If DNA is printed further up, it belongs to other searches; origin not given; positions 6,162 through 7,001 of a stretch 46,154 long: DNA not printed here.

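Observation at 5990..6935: AT-rich two-gene islet: LITAF-like zinc-ribbon membrane protein plus HEPN-motif protein (candidate toxin/defence module)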

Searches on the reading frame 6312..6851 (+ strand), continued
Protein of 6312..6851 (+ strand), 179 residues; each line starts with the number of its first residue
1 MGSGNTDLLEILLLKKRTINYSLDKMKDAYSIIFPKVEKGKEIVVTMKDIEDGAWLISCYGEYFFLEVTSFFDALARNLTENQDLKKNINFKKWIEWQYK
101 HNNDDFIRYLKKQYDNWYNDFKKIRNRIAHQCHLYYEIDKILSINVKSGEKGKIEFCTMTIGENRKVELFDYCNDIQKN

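Call 39: find_related_loci(query=A3, collection=metagenome_contigs, flank=8000)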
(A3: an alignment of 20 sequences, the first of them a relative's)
Query A3 (202 aa) in metagenome_contigs; peptide patterns used: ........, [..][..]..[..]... (x = any residue, [..] = any of these).
290 stretches matched a pattern; 4 encode a relative of the query (tblastn E <= 1e-3); 4 distinct loci.
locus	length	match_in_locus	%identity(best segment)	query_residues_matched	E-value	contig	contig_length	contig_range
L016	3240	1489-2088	72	1-201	1e-98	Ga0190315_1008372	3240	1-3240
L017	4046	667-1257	71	1-199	6e-89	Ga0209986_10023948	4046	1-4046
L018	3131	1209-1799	71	1-199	7e-90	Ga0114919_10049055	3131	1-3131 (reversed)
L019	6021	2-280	67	107-202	5e-34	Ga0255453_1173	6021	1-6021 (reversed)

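Call 53: search_protein_families(library=pfam, proteins=[L005:3803-3961:-, L005:3549-3785:-, L005:4174-4389:-], max_evalue=0.1)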
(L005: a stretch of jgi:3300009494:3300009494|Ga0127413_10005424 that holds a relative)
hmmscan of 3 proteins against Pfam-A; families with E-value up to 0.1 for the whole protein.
L005:3803-3961:- (52 aa): 2 families
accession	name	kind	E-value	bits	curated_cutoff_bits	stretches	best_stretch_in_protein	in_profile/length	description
PF01610.23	DDE_Tnp_ISL3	-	9.6e-13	48.9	23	1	2-48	194-240/240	Transposase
PF02319.26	E2F_TDP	-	0.005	17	25.7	1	17-41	22-46/65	E2F/DP family winged-helix DNA-binding domain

L005:3549-3785:- (78 aa): 0 families

L005:4174-4389:- (71 aa): 0 families

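Call 59: find_related_loci(query=A3, collection=viral_contigs, flank=6000)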
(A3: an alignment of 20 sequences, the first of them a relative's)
Query A3 (202 aa) in viral_contigs; peptide patterns used: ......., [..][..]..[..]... (x = any residue, [..] = any of these).
101 stretches matched a pattern, but none encodes a relative of the query by tblastn (E <= 1e-3).

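Call 61: find_homologous_proteins(query=A4, max_evalue=0.001)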
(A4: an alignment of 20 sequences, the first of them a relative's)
Query A4 (20 sequences) (202 aa, profile of the alignment): 24 proteins with E <= 0.001 among 5392 candidates.
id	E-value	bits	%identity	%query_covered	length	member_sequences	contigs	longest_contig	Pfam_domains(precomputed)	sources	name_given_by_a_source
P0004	9.1e-70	252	75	100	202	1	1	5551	-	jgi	-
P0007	2.1e-67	245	72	100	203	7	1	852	-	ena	-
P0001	6.6e-65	237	100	100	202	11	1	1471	-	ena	-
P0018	6.7e-65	236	61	99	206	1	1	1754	-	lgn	-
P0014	1.0e-64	236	70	97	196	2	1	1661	-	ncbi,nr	ncbi:TPA: hypothetical protein EYP70_08455, partial [Candidatus Bathyarchaeota archaeon]|nr:hypothet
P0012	1.4e-63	232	69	100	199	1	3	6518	-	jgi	jgi:hypothetical protein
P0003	2.0e-63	232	81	100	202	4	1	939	-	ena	-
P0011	4.0e-63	231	69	99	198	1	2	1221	-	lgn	-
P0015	4.3e-63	231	71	100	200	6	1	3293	-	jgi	jgi:hypothetical protein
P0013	5.2e-63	230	69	99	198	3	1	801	-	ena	-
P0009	7.3e-63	230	70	98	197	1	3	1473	-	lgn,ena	-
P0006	1.6e-62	229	71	100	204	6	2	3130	-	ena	-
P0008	4.1e-62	227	69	99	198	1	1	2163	-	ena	-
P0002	4.3e-62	227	86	99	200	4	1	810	-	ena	-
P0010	9.0e-62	226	69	99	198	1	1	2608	-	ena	-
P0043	5.0e-59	217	26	88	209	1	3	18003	-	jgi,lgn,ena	-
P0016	7.8e-57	210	69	91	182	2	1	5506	-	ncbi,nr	ncbi:MAG: hypothetical protein SVJ22_08115, partial [Halobacteriota archaeon]|nr:hypothetical protei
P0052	1.3e-49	187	20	88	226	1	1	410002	-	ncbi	ncbi:MAG: hypothetical protein ACYCQJ_04945 [Nitrososphaerales archaeon]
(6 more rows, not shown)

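Call 62: find_encoding_contigs(protein=P0043, flank=5000, max_places=3)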
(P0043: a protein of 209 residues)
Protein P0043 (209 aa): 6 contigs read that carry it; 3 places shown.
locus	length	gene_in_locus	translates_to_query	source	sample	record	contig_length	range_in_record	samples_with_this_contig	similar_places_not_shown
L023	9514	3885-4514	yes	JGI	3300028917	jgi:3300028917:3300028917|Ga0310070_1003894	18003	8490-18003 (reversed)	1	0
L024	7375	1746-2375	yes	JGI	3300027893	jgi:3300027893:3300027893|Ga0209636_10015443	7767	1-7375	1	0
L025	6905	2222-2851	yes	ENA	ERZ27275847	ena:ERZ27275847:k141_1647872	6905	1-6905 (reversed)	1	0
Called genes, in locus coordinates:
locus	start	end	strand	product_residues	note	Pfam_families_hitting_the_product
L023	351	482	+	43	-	-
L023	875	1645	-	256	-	PF03029:ATP_bind_1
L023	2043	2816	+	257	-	-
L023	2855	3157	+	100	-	-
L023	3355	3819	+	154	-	-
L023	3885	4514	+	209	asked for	-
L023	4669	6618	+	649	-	PF01555:N6_N4_Mtase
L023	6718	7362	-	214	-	PF01582:TIR (weak), PF13676:TIR_2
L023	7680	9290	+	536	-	-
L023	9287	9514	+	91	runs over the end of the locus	-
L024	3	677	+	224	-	?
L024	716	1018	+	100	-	-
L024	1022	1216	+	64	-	-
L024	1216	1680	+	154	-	-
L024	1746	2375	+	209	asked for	-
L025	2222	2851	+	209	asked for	-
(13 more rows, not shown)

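Call 63: find_encoding_contigs(protein=P0052, flank=5000, max_places=2)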
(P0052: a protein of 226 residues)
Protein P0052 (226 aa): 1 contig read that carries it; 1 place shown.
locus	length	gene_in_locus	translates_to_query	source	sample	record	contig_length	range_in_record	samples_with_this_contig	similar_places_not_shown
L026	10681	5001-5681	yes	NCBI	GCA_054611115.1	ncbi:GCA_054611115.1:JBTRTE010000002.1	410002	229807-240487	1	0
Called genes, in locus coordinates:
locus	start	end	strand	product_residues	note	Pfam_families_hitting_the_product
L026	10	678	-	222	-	-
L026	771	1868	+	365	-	PF00145:DNA_methylase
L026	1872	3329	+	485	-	PF11564:BpuJI_N, PF13020:NOV_C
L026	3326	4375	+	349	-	PF00145:DNA_methylase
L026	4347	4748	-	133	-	PF03852:Vsr, PF04480:DUF559 (faint), PF18741:MTES_1575 (weak)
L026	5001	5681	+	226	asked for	-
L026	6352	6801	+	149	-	PF13474:SnoaL_3, PF14534:DUF4440, PF12680:SnoaL_2 (weak)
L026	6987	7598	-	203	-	PF00583:Acetyltransf_1 (weak)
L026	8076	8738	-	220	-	-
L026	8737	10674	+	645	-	PF16640:Big_3_5 (weak)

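Call 74: search_protein_families(library=pfam, proteins=[L016:4-1404:+, L016:2094-2420:+, L016:2429-2905:+, L017:1277-1774:+, L017:2083-4044:+, L019:1024-2091:+, L019:2257-2520:-, L023:3355-3819:+, L023:7680-9290:+, L023:2043-2816:+], max_evalue=0.01)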
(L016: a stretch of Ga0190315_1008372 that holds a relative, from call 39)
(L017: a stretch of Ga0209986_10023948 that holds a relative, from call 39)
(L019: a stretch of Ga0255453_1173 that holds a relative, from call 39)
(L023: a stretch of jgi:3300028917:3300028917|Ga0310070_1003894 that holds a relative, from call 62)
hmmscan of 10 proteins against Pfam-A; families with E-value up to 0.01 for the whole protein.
L016:4-1404:+ (466 aa): 3 families
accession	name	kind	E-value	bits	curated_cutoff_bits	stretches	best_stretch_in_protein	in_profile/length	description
PF07669.17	Eco57I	-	2.3e-33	116.2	25.3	1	4-104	65-171/171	Eco57I restriction-modification methylase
PF12950.13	TaqI_C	-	3e-11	44.1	26.5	1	222-379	1-118/118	TaqI-like C-terminal specificity domain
PF20466.3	MmeI_TRD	-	0.00033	20.5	27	0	327-367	151-191/207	MmeI, target recognition domain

L016:2094-2420:+ (108 aa): 3 families
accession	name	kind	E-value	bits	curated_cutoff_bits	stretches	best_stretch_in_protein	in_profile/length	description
PF14354.12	Lar_restr_allev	-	2.1e-05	25.1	28.6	1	46-90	6-45/58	Restriction alleviation protein Lar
PF24859.1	FdhE_central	-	0.003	18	27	1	46-79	2-34/39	FdhE, central domain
PF12760.12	Zn_ribbon_IS1595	-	0.0059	17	25.4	1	46-78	21-45/46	Transposase zinc-ribbon domain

L016:2429-2905:+ (158 aa): 1 family
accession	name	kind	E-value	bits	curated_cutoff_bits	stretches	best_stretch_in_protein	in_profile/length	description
PF05163.17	DinB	-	0.0038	17.6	23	0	3-58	43-100/165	DinB family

L017:1277-1774:+ (165 aa): 0 families

L017:2083-4044:+ (654 aa): 4 families
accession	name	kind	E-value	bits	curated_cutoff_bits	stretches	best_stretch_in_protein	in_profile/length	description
PF03235.19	GmrSD_N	-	2.8e-25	90.1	33.2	1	4-217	1-198/199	GmrSD restriction endonuclease, N-terminal domain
PF04326.19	SLFN_AlbA_2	-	1.6e-12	48.4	25.3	1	550-617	1-60/118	Schlafen, AlbA_2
PF09767.14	DUF2053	-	0.0091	16.6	27.3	0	177-253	64-141/160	Predicted membrane protein (DUF2053)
PF06153.16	CdAMP_rec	-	0.0094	16.6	27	0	563-600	15-52/109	Cyclic-di-AMP receptor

L019:1024-2091:+ (355 aa): 1 family
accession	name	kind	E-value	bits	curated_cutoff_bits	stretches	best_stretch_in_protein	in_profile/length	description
PF13271.11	DUF4062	-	2.8e-12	47.1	24.7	1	9-96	2-82/82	Domain of unknown function (DUF4062)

L019:2257-2520:- (87 aa): 1 family
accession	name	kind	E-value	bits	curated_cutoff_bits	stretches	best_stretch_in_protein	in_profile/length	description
PF05016.21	ParE_toxin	-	2.1e-06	28.7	23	1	5-77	1-82/89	ParE toxin of type II toxin-antitoxin system, parDE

L023:3355-3819:+ (154 aa): 1 family
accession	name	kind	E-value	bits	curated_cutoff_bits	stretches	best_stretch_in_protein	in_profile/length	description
PF25318.1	WH_GDS1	-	0.0062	17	27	1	65-140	3-76/95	GDS1 winged helix domain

L023:7680-9290:+ (536 aa): 2 families
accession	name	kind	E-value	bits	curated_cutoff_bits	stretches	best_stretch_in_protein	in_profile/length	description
PF12795.12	MscS_porin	-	0.003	17.6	34.4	1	406-471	109-174/238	Mechanosensitive ion channel porin domain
PF04108.17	ATG17_like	-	0.0068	16.4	43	1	283-528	55-239/355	Autophagy protein ATG17-like domain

L023:2043-2816:+ (257 aa): 0 families

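Call 81: search_protein_families(library=padloc, alignment_id=A4, max_evalue=1)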
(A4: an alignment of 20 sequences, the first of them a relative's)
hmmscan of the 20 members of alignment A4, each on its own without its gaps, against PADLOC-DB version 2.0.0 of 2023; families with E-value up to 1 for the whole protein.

A. member 1, P0001 (202 aa): 0 families

B. families by the number of members that match (of 20 scanned): 3 families
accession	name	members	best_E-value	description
PDLC01862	CARF3--CARF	1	0.0091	-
PDLC01826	CARF2--CARF_HEPN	1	0.01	-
PDLC01531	Csm2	1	0.045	CAS-III-A; effector_SS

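Call 87: fold_search(model_id=the predicted structure, library=viral)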
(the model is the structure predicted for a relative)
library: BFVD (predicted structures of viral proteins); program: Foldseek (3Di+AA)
matches with E <= 10: 229; with E <= 0.001: 0
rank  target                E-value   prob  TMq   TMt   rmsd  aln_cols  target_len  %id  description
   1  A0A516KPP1            8.6e-02  0.85  0.29  0.33  10.8       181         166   13  (no name in the UniProt tables at hand)
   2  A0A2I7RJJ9            3.5e-01  0.41  0.30  0.19  11.5       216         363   12  (no name in the UniProt tables at hand)
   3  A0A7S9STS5            3.7e-01  0.35  0.31  0.26  12.9       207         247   12  (no name in the UniProt tables at hand)
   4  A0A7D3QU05            3.9e-01  0.11  0.18  0.10  21.7       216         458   12  DnaJ chaperone protein [Fadolivirus FV1/VV64]
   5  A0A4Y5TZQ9            6.0e-01  0.12  0.18  0.21  18.6       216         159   12  (no name in the UniProt tables at hand)
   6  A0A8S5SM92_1          6.3e-01  0.75  0.40  0.09   7.3       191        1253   11  Minor structural protein putative tail fiber [Myoviridae sp. ctPoO4]
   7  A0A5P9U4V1            7.7e-01  0.90  0.48  0.56   5.0       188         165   15  (no name in the UniProt tables at hand)
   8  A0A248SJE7            8.1e-01  0.33  0.30  0.32  11.2       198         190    8  (no name in the UniProt tables at hand)
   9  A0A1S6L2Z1            1.0e+00  0.12  0.23  0.20  19.5       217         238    6  Uncharacterized protein [Erwinia phage vB_EamM_Yoloswag]
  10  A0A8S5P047            1.1e+00  0.14  0.22  0.26  17.3       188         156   11  Uncharacterized protein [Myoviridae sp. ctLnO19]
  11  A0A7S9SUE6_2          1.1e+00  0.14  0.24  0.08  16.3       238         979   11  Uncharacterized protein [Virus NIOZ-UU157]
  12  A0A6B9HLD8            1.1e+00  0.10  0.21  0.20  13.7       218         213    8  (no name in the UniProt tables at hand)
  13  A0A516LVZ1            1.2e+00  0.21  0.31  0.14  19.0       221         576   17  (no name in the UniProt tables at hand)
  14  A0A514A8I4            1.3e+00  0.12  0.23  0.19  14.6       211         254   10  Uncharacterized protein [Pantoea phage Kyle]
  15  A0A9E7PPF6            1.4e+00  0.51  0.39  0.19   7.8       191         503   10  Uncharacterized protein [Largemouth bass virus]
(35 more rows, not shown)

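Call 91: search_dna_similar(query=P0001, collection=plasmids, mode=protein, max_evalue=0.01)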
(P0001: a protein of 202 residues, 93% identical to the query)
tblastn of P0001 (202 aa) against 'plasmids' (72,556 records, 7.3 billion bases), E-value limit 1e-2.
No match.

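Call 92: search_dna_similar(query=P0001, collection=phages, mode=protein, max_evalue=0.01)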
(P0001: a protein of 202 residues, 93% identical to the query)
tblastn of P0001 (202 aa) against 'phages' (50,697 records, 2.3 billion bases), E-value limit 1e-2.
No match.

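Call 103: search_protein_families(library=phrogs, proteins=[P0001], max_evalue=0.1)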
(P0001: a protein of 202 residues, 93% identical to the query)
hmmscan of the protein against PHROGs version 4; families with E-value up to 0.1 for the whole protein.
P0001 (202 aa): 1 family
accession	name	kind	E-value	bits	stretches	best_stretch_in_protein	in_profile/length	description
phrog_25956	-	unknown function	0.1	13.9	0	7-46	47-86/115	-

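Call 109: search_protein_families(library=pfam, proteins=[L029:5241-6227:+, L032:587-1147:+, L036:101-817:+, L029:1105-1968:-, L029:2536-3117:-, L029:2126-2539:-, L029:4467-4703:-, L027:167-679:-], max_evalue=0.01)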
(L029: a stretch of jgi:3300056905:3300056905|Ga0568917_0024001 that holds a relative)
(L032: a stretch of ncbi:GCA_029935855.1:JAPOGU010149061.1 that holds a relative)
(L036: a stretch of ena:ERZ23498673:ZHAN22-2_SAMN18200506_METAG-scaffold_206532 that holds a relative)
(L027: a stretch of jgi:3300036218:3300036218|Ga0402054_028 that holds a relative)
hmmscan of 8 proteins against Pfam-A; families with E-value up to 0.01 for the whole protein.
L029:5241-6227:+ (328 aa): 1 family
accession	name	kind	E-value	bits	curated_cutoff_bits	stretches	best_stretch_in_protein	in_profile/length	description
PF11906.13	DUF3426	-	0.00011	22.8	27.7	1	155-227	65-146/147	Protein of unknown function (DUF3426)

L032:587-1147:+ (186 aa): 1 family
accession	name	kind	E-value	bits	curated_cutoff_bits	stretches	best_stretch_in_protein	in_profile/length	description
PF18204.6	PGF-CTERM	-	7.8e-08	32.5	18.8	1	163-185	1-23/23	PGF-CTERM motif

L036:101-817:+ (238 aa): 1 family
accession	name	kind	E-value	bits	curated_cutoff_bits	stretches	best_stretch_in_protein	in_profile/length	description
PF18884.5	TSP3_bac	-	5.2e-05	23.4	25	1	49-70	1-22/22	Bacterial TSP3 repeat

L029:1105-1968:- (287 aa): 0 families

L029:2536-3117:- (193 aa): 1 family
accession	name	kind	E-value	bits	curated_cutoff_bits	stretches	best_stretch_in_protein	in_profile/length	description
PF13565.12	HTH_32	-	0.00017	22.5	33.7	1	41-107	3-69/73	Homeodomain-like domain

L029:2126-2539:- (137 aa): 0 families

L029:4467-4703:- (78 aa): 0 families

L027:167-679:- (170 aa): 1 family
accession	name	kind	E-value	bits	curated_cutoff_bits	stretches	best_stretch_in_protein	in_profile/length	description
PF12158.14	DUF3592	-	6.3e-11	43.2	25.3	1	47-143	1-83/84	Domain of unknown function (DUF3592)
